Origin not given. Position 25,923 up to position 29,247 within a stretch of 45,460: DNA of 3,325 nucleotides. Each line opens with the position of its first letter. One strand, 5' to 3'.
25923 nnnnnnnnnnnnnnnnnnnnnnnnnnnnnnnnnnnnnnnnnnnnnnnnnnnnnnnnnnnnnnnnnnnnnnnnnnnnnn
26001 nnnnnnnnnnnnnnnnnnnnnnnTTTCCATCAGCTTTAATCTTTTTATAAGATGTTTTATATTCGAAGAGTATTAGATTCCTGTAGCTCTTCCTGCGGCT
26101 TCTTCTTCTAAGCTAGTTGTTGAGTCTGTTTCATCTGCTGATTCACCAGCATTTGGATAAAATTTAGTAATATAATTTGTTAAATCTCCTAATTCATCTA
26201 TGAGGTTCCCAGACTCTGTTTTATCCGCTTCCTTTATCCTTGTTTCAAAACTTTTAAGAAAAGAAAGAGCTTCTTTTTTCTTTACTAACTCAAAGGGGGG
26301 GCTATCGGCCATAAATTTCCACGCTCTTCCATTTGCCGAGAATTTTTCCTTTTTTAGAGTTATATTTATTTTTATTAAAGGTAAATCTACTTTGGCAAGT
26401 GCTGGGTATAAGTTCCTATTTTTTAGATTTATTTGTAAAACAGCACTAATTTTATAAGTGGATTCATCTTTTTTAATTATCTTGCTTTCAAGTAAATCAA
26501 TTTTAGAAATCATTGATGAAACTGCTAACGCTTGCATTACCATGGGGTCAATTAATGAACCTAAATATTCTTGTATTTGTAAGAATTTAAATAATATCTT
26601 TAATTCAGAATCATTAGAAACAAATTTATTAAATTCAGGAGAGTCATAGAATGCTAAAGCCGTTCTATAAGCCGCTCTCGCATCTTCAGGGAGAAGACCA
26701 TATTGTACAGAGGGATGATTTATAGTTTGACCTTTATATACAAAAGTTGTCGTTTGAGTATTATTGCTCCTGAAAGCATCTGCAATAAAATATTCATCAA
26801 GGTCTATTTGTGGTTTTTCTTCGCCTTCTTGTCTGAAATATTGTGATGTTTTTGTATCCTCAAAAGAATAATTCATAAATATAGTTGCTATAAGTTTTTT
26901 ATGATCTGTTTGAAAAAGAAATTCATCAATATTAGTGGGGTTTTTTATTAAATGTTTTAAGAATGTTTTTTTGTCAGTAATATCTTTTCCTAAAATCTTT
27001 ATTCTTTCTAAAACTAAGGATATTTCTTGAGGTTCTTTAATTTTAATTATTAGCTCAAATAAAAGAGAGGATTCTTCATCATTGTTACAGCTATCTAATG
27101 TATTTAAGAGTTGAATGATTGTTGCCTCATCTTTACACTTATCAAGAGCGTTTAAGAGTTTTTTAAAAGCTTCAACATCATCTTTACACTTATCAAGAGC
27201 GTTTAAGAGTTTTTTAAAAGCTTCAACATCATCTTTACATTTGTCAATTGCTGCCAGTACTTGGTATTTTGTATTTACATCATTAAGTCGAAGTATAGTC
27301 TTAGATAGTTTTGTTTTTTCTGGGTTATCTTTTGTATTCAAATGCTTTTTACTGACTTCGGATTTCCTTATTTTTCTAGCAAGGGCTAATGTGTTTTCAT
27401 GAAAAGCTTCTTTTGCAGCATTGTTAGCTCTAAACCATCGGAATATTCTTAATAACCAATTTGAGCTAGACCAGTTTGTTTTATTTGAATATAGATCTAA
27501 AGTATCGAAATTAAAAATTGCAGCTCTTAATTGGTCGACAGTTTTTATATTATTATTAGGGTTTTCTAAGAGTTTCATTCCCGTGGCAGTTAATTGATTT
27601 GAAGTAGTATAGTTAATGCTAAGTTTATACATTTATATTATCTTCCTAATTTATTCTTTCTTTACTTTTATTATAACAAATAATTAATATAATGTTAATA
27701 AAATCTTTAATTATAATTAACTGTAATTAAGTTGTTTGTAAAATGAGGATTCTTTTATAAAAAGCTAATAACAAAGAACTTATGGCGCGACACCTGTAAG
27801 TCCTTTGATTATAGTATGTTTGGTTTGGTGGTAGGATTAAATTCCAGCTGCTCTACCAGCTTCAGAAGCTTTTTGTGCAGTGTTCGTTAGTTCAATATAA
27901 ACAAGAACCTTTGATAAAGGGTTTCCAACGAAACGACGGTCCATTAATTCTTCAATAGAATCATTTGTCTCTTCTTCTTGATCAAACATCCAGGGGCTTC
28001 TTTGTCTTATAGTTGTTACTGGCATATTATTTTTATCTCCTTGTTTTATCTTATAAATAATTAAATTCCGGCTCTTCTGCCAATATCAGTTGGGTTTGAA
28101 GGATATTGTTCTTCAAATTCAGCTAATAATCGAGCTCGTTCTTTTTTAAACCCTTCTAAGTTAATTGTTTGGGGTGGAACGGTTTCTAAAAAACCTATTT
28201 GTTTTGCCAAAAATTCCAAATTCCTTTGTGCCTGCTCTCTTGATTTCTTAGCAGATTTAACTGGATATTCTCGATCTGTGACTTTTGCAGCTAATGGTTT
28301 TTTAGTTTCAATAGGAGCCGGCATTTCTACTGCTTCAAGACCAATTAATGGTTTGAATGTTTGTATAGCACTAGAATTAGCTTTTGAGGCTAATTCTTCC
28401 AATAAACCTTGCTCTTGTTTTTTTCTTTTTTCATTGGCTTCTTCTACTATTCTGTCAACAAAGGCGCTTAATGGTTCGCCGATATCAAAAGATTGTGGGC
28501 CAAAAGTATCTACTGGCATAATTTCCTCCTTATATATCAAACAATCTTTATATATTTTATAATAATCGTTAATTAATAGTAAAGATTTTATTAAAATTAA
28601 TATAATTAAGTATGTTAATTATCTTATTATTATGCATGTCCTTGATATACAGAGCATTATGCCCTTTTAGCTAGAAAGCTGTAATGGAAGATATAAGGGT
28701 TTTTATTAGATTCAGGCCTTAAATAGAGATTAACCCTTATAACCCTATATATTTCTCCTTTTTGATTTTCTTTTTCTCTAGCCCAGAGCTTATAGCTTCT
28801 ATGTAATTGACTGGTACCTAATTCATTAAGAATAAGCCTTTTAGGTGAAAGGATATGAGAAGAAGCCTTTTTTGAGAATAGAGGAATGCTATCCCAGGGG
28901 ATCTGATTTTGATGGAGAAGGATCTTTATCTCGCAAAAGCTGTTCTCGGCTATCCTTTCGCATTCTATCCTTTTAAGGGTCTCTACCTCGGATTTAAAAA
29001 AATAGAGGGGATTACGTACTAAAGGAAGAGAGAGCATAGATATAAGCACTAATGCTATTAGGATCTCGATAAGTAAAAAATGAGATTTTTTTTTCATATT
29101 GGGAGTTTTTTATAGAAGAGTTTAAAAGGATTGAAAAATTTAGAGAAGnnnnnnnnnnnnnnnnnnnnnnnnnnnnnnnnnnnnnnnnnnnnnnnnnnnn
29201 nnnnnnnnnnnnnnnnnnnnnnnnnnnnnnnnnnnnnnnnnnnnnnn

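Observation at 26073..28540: Three adjacent orphan genes all end in G-R-x-x-G-I followed by the stop: a candidate new C-terminal tag family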

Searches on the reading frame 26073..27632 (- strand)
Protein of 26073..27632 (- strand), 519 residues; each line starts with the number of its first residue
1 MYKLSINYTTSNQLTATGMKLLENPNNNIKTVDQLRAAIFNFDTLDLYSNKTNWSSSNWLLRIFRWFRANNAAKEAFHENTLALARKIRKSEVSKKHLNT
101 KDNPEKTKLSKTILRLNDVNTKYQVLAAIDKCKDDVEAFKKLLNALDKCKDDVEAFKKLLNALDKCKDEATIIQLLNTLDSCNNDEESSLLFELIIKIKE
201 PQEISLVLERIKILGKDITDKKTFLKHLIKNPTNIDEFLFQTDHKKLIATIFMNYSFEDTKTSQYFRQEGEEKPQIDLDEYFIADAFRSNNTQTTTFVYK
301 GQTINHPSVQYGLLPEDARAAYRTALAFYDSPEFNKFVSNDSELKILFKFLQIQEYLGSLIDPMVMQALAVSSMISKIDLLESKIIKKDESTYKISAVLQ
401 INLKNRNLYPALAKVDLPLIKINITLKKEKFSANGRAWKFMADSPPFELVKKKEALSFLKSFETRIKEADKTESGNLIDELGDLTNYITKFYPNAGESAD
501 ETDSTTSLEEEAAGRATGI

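Call 6: search_protein_families(library=pfam, proteins=[window:26073-27632:-], max_evalue=0.1)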
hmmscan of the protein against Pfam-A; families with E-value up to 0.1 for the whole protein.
window:26073-27632:- (519 aa): 3 families
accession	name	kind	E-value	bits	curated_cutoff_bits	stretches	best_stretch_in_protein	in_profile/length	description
PF10477.14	EIF4E-T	-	0.045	13.1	28.5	1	38-167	343-474/663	Nucleocytoplasmic shuttling protein for mRNA cap-binding EIF4E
PF23735.1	KIF9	-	0.073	13.7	31.9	0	64-176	7-115/140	Kinesin-like protein KIF9 domain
PF20512.3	PMI_typeI_hel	-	0.08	13.9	23.4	0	462-494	48-78/88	Phosphomannose isomerase type I, helical insertion domain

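Call 7: search_protein_families(library=ncbifam, proteins=[window:26073-27632:-], max_evalue=0.1)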
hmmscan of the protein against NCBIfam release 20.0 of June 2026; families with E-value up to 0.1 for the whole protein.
window:26073-27632:- (519 aa): 0 families

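Call 9: find_homologous_proteins(query=window:26073-27632:-, max_evalue=0.01)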
Query window:26073-27632:- (519 aa): 1 proteins with E <= 0.01 among 8000 candidates.
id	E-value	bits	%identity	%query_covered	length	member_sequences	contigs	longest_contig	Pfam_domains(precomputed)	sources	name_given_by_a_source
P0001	0.0e+0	1129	100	100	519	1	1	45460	-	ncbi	-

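Call 10: find_encoding_contigs(protein=P0001, flank=2000, max_places=3)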
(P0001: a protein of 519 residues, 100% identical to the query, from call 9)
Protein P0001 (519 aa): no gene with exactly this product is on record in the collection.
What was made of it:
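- Tried and rejected: Exact look-up of C's contig: not on record (call 10).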

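Call 21: find_homologous_proteins(query=P0003, max_evalue=10)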
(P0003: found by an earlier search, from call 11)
Query P0003 (152 aa): 1 proteins with E <= 10 among 83 candidates.
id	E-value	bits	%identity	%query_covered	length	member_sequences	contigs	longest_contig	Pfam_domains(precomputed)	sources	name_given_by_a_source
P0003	2.2e-90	318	100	100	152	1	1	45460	-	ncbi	-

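Call 36: search_protein_representatives(protein=P0001)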
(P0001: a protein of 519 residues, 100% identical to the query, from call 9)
Query: 519 residues. Proteins with E-value up to 0.001 (for the whole library): 1; up to 1e-10: 1; up to 1e-30: 1. The best 1 are listed.
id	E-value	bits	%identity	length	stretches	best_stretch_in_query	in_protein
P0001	0.0e+00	1129.0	100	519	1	1-519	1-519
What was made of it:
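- Tried and rejected: Full phmmer of C against 1.84 billion representatives (call 36).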

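Call 39: search_protein_families(library=phrogs, proteins=[P0001, P0002, P0003], max_evalue=0.1)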
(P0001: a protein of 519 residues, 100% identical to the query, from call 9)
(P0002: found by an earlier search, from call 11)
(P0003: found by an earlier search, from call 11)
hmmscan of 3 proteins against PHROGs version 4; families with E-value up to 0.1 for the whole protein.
P0001 (519 aa): 1 family
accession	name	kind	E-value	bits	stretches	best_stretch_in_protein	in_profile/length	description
phrog_22487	-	unknown function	0.036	15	0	153-170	38-55/63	-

P0002 (62 aa): 0 families

P0003 (152 aa): 0 families

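Call 40: search_protein_families(library=padloc, proteins=[P0001, P0002, P0003], max_evalue=0.1)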
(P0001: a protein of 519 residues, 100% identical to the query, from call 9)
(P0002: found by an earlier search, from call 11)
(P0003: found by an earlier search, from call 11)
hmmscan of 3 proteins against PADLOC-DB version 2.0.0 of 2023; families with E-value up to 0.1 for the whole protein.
P0001 (519 aa): 1 family
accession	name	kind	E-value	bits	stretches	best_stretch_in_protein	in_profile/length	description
PDLC04160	HEC-07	-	0.057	9.9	1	90-166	297-368/557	-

P0002 (62 aa): 1 family
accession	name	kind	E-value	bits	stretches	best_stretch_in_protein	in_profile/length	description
PDLC00751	Effector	-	0.025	11.6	1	7-53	363-408/530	Endonuclease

P0003 (152 aa): 2 families
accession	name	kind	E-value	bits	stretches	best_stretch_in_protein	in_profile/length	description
PDLC04044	PD-T4-6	-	0.0048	14.1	1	13-140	259-367/372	-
PDLC04003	PD-Lambda-5_A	-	0.013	12.4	1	18-105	254-341/487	-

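Call 41: search_solved_structures(query=P0001, max_evalue=1)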
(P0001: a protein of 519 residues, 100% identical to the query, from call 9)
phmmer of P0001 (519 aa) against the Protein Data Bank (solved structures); distinct sequences matched with E-value up to 1: 5.
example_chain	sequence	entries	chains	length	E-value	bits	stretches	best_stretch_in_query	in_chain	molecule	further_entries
9okb_H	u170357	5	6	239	0.019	16.8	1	126-222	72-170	bmCENP-H | bm-CENPH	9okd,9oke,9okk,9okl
2x3v_A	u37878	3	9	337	0.16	13.7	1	49-196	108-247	PROTEIN KINASE C AND CASEIN KINASE SUBSTRATE IN NEURONS PROTEIN 1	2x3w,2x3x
3lll_A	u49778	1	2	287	0.51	12.1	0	48-206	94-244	Protein kinase C and casein kinase substrate in neurons protein 2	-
3q0k_A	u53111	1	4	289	0.67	11.7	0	47-205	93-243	Protein kinase C and casein kinase substrate in neurons protein 2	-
3abh_A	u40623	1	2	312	0.82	11.4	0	48-205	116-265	Protein kinase C and casein kinase substrate in neurons protein 2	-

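Call 42: search_solved_structures(query=P0003, max_evalue=1)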
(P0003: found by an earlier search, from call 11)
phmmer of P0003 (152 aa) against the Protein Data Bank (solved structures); distinct sequences matched with E-value up to 1: 2.
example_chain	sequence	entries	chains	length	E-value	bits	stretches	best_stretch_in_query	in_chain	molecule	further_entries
9q1h_A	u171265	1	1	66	0.12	16.3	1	28-79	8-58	Minibinder A7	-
6t7x_A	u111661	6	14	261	0.47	14.4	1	35-121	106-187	DNA polymerase sliding clamp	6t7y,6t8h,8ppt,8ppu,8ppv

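Call 45: find_homologous_proteins(query=P0002, max_evalue=10)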
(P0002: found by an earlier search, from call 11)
Query P0002 (62 aa): 1 proteins with E <= 10 among 1 candidates.
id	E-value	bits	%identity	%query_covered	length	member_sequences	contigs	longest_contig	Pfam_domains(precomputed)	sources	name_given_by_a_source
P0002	9.8e-33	127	100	100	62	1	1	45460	-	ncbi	-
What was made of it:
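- On Any described protein family (Pfam, NCBIfam, PHROGs, PADLOC, PDB sequences): Only self-hits were found in 5.8 billion proteins (calls 9, 21, 45) and 1.84 billion representatives (call 36; C only).
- Tried and rejected: Word-indexed search for C, A and B (calls 9, 21, 45).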

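Call 52: predict_structure(protein=P0001)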
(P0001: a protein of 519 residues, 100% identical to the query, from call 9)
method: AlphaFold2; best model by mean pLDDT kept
length: 519 residues; sequences in the alignment: 1
mean_pLDDT: 39.3   pTM: 0.24
mean pLDDT of the five models: 39.3, 35.7, 34.3, 32.0, 31.6
residues with pLDDT >= 90: 0; 70-90: 0; 50-70: 52; < 50: 467
segments of 3 or more residues with pLDDT < 50: 1-15, 46-54, 68-83, 88-101, 103-388, 390-400, 402-459, 461-463, 473-477, 479-519
pLDDT, mean of each block of 10 residues (from residue 1): 30 50 54 56 49 50 52 45 48 47 47 43 37 40 38 41 42 41 39 38 38 36 36 34 34 31 29 28 27 29 29 28 29 32 34 37 34 41 47 45 45 42 42 37 34 46 49 48 42 36 32 26
secondary structure, 60 per line:
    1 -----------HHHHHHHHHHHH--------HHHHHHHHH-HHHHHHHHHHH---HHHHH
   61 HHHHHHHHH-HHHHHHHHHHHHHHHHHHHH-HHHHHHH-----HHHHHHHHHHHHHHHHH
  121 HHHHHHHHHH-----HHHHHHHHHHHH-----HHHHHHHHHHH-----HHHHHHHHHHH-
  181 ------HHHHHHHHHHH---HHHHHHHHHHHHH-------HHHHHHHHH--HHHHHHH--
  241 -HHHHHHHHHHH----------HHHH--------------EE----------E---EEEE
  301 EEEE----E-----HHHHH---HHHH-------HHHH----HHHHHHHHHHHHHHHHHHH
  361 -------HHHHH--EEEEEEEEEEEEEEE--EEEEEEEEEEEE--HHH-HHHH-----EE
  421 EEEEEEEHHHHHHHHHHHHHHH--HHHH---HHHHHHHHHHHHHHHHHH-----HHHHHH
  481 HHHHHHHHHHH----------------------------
elements in order: H12-23 H32-40 H42-52 H56-69 H71-90 H92-98 H104-130 H136-147 H153-163 H169-179 H187-197 H201-213 H221-229 H232-238 H242-252 H263-266 E297-304 H315-319 H323-326 H334-337 H342-360 H368-372 E375-389 E392-403 H410-413 E419-427 H428-442 H445-448 H452-469 H475-491
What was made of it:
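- The AF2 model of C shows no regular structure for residues 492-519, at low confidence (call 52).
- Tried and rejected: C is unusable (pLDDT 39; call 52), so no fold search was run.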

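Call 63: predict_structure(protein=P0003)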
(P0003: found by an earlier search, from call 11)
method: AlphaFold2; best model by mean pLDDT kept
length: 152 residues; sequences in the alignment: 1
mean_pLDDT: 66.1   pTM: 0.23
mean pLDDT of the five models: 66.1, 65.1, 64.1, 60.2, 59.1
residues with pLDDT >= 90: 12; 70-90: 48; 50-70: 63; < 50: 29
segments of 3 or more residues with pLDDT < 50: 52-55, 59-63, 71-73, 79-82
pLDDT, mean of each block of 10 residues (from residue 1): 56 77 93 85 65 48 48 49 51 72 70 54 83 82 61 51
secondary structure, 60 per line:
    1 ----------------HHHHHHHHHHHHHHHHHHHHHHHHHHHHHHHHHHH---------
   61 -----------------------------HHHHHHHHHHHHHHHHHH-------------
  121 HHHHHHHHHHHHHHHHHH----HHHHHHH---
elements in order: H17-51 H90-107 H121-138 H143-149
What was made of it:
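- Both structure models are single-sequence and weak (calls 52, 63).
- Tried and rejected: A shows helices without a compact fold (call 63).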

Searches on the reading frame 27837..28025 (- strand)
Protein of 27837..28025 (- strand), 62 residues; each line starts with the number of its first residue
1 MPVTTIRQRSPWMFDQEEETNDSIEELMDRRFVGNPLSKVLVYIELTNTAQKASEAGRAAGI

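Call 6: search_protein_families(library=pfam, proteins=[window:27837-28025:-], max_evalue=0.1)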
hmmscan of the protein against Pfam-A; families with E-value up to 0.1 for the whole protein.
window:27837-28025:- (62 aa): 0 families

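Call 7: search_protein_families(library=ncbifam, proteins=[window:27837-28025:-], max_evalue=0.1)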
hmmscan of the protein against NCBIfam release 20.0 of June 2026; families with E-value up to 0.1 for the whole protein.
window:27837-28025:- (62 aa): 0 families

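Call 11: list_cluster_members(proteins=[P0001, window:27837-28025:-, window:28061-28519:-, window:28061-28540:-, window:29903-31186:-])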
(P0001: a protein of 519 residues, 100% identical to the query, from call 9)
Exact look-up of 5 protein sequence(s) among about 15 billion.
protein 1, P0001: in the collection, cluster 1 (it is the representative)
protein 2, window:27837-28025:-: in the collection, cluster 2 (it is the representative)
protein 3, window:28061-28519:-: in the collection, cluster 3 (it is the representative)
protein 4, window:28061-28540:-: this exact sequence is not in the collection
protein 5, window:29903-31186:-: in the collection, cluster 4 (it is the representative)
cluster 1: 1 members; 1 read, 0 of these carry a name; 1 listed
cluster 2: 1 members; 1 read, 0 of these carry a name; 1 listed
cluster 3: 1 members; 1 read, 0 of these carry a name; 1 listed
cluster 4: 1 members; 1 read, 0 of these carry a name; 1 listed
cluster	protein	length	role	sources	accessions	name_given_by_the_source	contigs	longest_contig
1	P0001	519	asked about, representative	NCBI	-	-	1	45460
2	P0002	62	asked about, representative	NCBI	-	-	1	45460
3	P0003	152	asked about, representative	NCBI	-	-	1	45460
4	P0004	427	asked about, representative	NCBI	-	-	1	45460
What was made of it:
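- Checked: The 152-aa and 62-aa forms are the ones held in the public protein collection (call 11).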

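Call 39: search_protein_families(library=phrogs, proteins=[P0002, P0003], max_evalue=0.1)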
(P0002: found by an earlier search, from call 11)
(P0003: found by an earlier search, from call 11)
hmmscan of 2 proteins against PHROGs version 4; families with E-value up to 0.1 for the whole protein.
P0002 (62 aa): 0 families

P0003 (152 aa): 0 families

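Call 40: search_protein_families(library=padloc, proteins=[P0002, P0003], max_evalue=0.1)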
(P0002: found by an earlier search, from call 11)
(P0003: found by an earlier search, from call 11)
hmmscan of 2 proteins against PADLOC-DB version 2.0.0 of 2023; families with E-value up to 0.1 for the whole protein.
P0002 (62 aa): 1 family
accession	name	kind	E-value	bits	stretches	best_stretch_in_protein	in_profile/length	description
PDLC00751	Effector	-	0.025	11.6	1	7-53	363-408/530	Endonuclease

P0003 (152 aa): 2 families
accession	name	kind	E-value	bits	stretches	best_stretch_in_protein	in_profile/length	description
PDLC04044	PD-T4-6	-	0.0048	14.1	1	13-140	259-367/372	-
PDLC04003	PD-Lambda-5_A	-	0.013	12.4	1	18-105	254-341/487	-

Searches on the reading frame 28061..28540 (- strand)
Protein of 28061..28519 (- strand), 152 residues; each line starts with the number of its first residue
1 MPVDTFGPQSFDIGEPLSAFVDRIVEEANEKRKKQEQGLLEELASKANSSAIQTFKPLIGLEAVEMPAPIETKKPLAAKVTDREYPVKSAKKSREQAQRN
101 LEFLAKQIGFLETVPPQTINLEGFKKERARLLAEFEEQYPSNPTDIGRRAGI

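Call 6: search_protein_families(library=pfam, proteins=[window:28061-28519:-], max_evalue=0.1)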
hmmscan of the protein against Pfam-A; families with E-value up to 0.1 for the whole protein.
window:28061-28519:- (152 aa): 1 family
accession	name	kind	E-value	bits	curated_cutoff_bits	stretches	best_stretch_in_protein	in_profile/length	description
PF05633.16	ROH1-like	-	0.031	13.8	21.5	1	5-47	273-316/384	Protein ROH1-like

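Call 7: search_protein_families(library=ncbifam, proteins=[window:28061-28519:-], max_evalue=0.1)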
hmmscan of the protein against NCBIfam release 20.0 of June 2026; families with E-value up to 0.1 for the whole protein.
window:28061-28519:- (152 aa): 1 family
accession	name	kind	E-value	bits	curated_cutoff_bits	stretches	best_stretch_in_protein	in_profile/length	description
TIGR02894.1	DNA_bind_RsfA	subfamily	0.013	15.7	126.45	1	86-138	62-116/161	RsfA family transcriptional regulator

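Call 39: search_protein_families(library=phrogs, proteins=[P0002, P0003], max_evalue=0.1)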
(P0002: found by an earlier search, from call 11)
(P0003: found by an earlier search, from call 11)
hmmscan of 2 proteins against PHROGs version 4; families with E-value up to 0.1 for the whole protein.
P0002 (62 aa): 0 families

P0003 (152 aa): 0 families

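Call 40: search_protein_families(library=padloc, proteins=[P0002, P0003], max_evalue=0.1)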
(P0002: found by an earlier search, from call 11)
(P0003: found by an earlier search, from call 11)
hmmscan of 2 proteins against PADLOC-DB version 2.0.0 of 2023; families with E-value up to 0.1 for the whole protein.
P0002 (62 aa): 1 family
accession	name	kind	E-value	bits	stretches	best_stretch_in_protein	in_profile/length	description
PDLC00751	Effector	-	0.025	11.6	1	7-53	363-408/530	Endonuclease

P0003 (152 aa): 2 families
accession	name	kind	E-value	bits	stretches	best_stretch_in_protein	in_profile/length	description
PDLC04044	PD-T4-6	-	0.0048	14.1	1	13-140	259-367/372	-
PDLC04003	PD-Lambda-5_A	-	0.013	12.4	1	18-105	254-341/487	-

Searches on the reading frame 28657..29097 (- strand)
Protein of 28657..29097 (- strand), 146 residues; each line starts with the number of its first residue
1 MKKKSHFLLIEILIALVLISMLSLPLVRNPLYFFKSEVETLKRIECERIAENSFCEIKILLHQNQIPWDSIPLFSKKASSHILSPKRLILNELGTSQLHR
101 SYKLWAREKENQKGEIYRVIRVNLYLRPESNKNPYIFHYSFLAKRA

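Call 6: search_protein_families(library=pfam, proteins=[window:28657-29097:-], max_evalue=0.1)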
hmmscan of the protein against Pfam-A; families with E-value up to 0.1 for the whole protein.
window:28657-29097:- (146 aa): 0 families

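Call 7: search_protein_families(library=ncbifam, proteins=[window:28657-29097:-], max_evalue=0.1)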
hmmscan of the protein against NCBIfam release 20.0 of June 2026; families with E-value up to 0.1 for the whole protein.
window:28657-29097:- (146 aa): 2 families
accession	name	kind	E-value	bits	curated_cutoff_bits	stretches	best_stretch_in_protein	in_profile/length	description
NF041013.1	T4P_ComGE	equivalog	0.00024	21.1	49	1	7-52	6-51/83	competence type IV pilus minor pilin ComGE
NF040999.1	pilin_ComGC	equivalog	0.084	13.1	75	0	6-29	3-26/84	competence type IV pilus major pilin ComGC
